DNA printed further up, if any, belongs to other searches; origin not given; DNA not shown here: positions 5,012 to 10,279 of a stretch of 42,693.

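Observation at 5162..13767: Orphan secretin module co-oriented with a 1655-aa membrane-anchored coiled-coil/TPR giant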

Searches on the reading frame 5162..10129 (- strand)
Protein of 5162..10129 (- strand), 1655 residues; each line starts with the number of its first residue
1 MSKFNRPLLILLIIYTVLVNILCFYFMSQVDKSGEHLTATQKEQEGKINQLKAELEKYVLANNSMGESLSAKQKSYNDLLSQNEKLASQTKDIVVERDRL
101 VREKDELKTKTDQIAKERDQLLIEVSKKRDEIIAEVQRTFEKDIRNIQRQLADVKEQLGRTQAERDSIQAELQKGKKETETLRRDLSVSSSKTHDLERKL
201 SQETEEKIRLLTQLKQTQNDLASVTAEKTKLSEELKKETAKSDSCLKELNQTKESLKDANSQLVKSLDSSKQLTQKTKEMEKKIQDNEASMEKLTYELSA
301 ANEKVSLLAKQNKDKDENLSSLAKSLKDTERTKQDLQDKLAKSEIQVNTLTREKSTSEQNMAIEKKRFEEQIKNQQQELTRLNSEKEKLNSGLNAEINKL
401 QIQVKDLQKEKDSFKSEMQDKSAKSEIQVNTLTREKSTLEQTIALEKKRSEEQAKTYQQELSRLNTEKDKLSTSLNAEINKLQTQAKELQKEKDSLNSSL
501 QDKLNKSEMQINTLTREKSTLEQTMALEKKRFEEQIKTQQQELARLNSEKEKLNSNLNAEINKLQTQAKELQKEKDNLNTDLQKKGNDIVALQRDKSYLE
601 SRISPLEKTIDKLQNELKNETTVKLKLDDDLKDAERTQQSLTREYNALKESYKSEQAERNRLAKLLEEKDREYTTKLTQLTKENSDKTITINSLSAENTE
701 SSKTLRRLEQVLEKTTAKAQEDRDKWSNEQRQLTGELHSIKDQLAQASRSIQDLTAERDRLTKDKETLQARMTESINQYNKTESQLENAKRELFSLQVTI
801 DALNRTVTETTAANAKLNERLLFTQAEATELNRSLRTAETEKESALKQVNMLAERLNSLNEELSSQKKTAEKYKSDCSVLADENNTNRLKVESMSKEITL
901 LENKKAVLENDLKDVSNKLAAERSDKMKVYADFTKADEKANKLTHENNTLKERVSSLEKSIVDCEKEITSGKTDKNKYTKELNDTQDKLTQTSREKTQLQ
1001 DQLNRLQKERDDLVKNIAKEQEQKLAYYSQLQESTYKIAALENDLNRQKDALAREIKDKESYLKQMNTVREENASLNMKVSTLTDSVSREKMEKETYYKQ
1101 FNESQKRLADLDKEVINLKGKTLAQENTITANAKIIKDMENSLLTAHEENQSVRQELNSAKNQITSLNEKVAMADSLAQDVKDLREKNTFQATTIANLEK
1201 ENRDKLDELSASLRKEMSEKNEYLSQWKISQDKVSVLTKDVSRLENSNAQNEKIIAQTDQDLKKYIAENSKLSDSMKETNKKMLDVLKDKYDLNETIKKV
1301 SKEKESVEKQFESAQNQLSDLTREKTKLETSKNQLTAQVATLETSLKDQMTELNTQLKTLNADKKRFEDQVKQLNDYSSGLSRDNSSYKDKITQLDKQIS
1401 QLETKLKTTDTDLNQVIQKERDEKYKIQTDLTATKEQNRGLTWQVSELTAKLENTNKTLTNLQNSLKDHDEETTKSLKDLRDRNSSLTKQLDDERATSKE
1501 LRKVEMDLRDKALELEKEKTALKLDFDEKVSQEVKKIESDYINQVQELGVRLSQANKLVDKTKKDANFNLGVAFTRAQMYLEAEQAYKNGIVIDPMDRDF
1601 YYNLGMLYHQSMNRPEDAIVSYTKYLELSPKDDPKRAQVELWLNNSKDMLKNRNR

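Call 4: search_protein_families(library=pfam, proteins=[window:5162-10129:-], max_evalue=0.01)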
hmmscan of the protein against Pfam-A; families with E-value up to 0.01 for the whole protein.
window:5162-10129:- (1655 aa): 12 families
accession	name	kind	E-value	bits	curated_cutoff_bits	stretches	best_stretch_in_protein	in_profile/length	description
PF00515.34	TPR_1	-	2.2e-08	34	27.8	1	1600-1632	3-34/34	Tetratricopeptide repeat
PF19220.6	Rod_CreS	-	1.5e-07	31.3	100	1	1366-1473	17-127/359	Crescentin, rod domain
PF13414.12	TPR_11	-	1.5e-05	25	26.8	1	1580-1610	10-40/42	TPR repeat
PF13181.12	TPR_8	-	4.9e-05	23.6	25.7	1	1600-1632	3-34/34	Tetratricopeptide repeat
PF07719.23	TPR_2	-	0.00012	22.4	27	0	1566-1595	3-32/34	Tetratricopeptide repeat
PF10498.14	IFT57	-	0.00034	20.2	40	1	1356-1474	208-327/360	Intra-flagellar transport protein 57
PF08614.16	ATG16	-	0.00036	21.2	33.7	0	1265-1412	20-180/200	Autophagy protein 16 (ATG16)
PF25541.1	TBCA_PH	-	0.00059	20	27.8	1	677-799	14-135/139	PH domain-containing proteins, TBCA domain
PF11559.13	ADIP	-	0.0007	20.1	34.3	2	1292-1353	56-117/151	Afadin- and alpha -actinin-Binding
PF04513.17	Baculo_PEP_C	-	0.0015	19.1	38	1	1291-1362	26-99/140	Baculovirus polyhedron envelope protein, PEP, C terminus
PF10473.14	CENP-F_leu_zip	-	0.0016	18.9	34.5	1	935-1023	7-95/140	Leucine-rich repeats of kinetochore protein Cenp-F/LEK1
PF20492.3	ERM_helical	-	0.0047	17.4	40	1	592-697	4-112/120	Ezrin/radixin/moesin, alpha-helical domain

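Call 6: search_protein_families(library=ncbifam, proteins=[window:5162-10129:-], max_evalue=0.01)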
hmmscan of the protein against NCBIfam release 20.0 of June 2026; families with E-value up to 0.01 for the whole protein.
window:5162-10129:- (1655 aa): 11 families
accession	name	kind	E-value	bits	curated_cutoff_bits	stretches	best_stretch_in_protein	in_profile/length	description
TIGR02168.1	SMC_prok_B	equivalog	2.3e-38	131.7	567.35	6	1222-1469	229-482/1181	chromosome segregation protein SMC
TIGR02169.1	SMC_prok_A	equivalog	1e-34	119.5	729.4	6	773-1007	234-469/1165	chromosome segregation protein SMC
TIGR04523.1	Mplasa_alph_rch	subfamily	2.8e-28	98.3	270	6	427-845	218-615/745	helix-rich protein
NF045487.1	ASRP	equivalog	3e-24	85.6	300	7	766-1103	131-482/593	archaea-specific SMC-related protein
NF002572.0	PRK02224.1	equivalog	7.5e-12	44.4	1087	2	801-1019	209-430/888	DNA double-strand break repair ATPase Rad50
NF041034.1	Rad50_Sulf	equivalog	3e-10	38.6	1000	1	859-1416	168-696/872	DNA double-strand break repair ATPase Rad50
NF003034.1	PRK03918.1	equivalog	1.1e-08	33.5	700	2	229-809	168-739/878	DNA double-strand break repair ATPase Rad50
NF041035.1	Rad50_Halo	equivalog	0.00059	18.3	1000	0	1335-1566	192-421/883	DNA double-strand break repair ATPase Rad50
NF006543.0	PRK09039.1-2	equivalog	0.0039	17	305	1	9-168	27-178/350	peptidoglycan -binding protein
TIGR02552.1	LcrH_SycD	equivalog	0.0039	16.9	104.8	0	1559-1628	47-115/136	SycD/LcrH family type III secretion system chaperone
TIGR04211.1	SH3_and_anchor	equivalog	0.0046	16.6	65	1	883-976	60-163/198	TIGR04211 family SH3 domain-containing protein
